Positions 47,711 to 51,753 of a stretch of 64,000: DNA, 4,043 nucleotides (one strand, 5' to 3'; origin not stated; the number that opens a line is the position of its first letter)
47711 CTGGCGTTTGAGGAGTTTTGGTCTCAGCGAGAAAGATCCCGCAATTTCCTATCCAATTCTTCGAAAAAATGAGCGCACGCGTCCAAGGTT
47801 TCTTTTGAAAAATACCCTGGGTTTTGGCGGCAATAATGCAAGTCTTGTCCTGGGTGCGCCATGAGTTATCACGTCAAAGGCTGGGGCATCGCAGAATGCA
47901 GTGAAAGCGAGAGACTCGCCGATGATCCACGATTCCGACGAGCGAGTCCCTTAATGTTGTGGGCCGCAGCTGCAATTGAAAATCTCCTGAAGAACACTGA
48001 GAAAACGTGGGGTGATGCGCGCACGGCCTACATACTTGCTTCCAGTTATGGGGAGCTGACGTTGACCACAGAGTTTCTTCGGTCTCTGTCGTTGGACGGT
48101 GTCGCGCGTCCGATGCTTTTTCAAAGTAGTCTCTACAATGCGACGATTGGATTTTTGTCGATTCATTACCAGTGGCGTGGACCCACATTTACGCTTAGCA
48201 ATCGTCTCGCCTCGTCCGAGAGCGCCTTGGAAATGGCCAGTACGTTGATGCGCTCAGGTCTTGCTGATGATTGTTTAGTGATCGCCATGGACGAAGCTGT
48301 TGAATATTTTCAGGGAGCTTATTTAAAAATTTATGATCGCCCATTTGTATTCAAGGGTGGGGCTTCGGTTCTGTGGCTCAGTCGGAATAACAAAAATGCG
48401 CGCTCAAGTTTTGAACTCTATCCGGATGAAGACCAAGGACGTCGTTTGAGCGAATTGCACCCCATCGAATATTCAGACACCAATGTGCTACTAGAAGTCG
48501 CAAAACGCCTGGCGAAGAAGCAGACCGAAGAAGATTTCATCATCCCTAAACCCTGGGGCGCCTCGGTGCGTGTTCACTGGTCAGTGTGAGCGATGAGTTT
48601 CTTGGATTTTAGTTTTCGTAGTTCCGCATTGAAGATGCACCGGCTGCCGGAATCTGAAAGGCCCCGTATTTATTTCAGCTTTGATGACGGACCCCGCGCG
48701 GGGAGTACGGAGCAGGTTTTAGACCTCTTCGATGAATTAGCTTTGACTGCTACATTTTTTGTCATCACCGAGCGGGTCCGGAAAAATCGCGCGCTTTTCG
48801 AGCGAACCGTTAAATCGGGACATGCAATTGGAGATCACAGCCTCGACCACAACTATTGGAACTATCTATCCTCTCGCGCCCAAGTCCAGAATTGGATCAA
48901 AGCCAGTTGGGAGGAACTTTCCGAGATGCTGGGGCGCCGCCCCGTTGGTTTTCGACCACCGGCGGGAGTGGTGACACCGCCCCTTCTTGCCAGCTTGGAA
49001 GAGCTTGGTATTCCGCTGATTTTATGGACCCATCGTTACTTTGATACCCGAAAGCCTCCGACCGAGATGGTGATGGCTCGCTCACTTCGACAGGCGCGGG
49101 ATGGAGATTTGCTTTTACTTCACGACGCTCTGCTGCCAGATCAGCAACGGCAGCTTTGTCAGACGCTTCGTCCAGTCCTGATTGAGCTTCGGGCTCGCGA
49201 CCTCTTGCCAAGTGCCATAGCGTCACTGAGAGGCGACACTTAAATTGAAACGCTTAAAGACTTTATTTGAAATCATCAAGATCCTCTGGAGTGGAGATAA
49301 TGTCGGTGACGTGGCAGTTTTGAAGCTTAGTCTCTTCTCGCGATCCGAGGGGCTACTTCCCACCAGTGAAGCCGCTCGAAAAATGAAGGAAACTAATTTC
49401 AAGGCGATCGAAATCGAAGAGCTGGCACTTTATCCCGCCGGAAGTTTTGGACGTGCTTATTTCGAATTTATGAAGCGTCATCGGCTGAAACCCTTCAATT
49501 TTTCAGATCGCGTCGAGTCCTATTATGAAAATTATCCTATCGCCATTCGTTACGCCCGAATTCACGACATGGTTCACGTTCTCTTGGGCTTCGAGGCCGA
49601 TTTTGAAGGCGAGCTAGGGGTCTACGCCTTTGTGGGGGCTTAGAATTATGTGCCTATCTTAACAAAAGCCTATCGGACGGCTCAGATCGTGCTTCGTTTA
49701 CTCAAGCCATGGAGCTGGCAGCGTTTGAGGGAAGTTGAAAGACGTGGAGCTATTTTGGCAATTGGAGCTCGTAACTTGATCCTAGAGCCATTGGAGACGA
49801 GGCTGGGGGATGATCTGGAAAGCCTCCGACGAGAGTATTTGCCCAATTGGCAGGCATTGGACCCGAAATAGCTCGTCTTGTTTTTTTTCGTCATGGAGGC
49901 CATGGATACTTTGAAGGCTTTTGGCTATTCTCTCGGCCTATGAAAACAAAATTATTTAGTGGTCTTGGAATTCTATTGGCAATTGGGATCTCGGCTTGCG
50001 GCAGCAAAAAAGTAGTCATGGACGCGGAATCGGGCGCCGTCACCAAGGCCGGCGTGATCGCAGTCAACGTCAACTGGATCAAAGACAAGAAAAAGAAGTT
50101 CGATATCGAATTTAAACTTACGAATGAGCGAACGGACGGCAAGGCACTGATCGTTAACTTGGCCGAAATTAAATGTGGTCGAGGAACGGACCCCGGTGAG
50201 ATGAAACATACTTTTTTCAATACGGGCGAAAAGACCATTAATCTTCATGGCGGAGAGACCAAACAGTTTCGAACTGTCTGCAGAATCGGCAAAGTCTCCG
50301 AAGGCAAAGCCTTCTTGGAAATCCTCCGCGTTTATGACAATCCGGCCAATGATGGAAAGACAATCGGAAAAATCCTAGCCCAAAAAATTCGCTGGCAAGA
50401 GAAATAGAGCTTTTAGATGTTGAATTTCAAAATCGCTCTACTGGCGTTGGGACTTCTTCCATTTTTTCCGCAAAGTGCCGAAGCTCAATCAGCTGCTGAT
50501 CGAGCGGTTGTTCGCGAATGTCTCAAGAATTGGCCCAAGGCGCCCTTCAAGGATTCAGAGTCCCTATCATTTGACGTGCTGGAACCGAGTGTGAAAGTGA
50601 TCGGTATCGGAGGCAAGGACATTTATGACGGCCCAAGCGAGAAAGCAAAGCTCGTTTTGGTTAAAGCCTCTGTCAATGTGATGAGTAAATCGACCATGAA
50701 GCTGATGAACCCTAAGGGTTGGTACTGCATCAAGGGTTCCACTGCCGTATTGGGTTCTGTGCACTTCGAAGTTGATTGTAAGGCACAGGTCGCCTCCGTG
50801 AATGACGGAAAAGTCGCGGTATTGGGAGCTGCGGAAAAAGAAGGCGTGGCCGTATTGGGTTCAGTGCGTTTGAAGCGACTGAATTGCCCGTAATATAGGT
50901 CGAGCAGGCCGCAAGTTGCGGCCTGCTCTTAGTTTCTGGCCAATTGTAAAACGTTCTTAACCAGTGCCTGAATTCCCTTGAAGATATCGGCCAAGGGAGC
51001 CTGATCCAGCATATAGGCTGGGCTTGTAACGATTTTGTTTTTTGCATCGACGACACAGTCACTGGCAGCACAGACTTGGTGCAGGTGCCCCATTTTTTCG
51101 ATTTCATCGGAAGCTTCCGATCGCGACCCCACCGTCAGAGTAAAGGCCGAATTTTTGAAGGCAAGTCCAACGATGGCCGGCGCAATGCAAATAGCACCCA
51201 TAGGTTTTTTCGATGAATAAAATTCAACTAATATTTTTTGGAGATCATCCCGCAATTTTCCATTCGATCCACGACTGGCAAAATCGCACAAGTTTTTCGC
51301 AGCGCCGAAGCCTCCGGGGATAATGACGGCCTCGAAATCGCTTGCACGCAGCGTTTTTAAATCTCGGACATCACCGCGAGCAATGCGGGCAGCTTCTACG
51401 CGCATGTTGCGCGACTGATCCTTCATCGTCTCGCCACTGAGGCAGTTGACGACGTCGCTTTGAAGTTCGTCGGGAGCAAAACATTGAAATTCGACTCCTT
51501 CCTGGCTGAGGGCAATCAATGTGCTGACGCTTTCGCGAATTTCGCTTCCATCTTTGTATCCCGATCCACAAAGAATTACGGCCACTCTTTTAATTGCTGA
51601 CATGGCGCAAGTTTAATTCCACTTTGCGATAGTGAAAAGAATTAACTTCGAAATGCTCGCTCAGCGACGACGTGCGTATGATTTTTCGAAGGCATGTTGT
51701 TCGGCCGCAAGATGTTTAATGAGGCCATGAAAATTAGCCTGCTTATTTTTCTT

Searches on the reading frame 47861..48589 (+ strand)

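Call 18: search_protein_families(library=pfam, proteins=[window:47861-48589:+], max_evalue=0.01)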
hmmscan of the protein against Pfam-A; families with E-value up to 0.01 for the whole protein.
window:47861-48589:+ (242 aa): 3 families
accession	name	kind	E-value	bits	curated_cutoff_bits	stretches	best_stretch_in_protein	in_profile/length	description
PF13723.12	Ketoacyl-synt_2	-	1e-09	38.7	25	1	53-154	49-149/223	Beta-ketoacyl synthase, N-terminal domain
PF00109.32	ketoacyl-synt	-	5.5e-06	26.6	20.8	1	26-147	84-205/252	Beta-ketoacyl synthase, N-terminal domain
PF08545.16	ACP_syn_III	-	0.0063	16.8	24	0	117-180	8-68/80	3-Oxoacyl-[acyl-carrier-protein (ACP)] synthase III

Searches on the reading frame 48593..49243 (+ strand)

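Call 40: search_protein_families(library=pfam, proteins=[window:48593-49243:+], max_evalue=0.001)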
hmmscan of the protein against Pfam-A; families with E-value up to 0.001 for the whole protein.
window:48593-49243:+ (216 aa): 2 families
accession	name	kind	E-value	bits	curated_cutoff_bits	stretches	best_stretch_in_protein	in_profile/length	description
PF01522.26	Polysacc_deac_1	-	8.3e-27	94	23.1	1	22-141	5-122/124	Polysaccharide deacetylase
PF03065.20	Glyco_hydro_57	-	0.00015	21.6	21.2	1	86-144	112-170/291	Glycosyl hydrolase family 57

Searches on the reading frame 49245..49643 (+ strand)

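Call 40: search_protein_families(library=pfam, proteins=[window:49245-49643:+], max_evalue=0.001)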
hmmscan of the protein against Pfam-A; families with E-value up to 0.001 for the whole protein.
window:49245-49643:+ (132 aa): 1 family
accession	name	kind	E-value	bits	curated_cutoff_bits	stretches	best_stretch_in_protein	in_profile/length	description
PF05019.18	Coq4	-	1.2e-11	44.8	22.9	1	51-129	69-148/221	Coenzyme Q (ubiquinone) biosynthesis protein Coq4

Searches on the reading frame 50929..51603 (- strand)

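Call 40: search_protein_families(library=pfam, proteins=[window:50929-51603:-], max_evalue=0.001)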
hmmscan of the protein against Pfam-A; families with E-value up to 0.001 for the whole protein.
window:50929-51603:- (224 aa): 1 family
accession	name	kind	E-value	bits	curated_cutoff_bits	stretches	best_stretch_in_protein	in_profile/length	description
PF01965.30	DJ-1_PfpI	-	1.6e-07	31.7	26.6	1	18-194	9-149/165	DJ-1/PfpI family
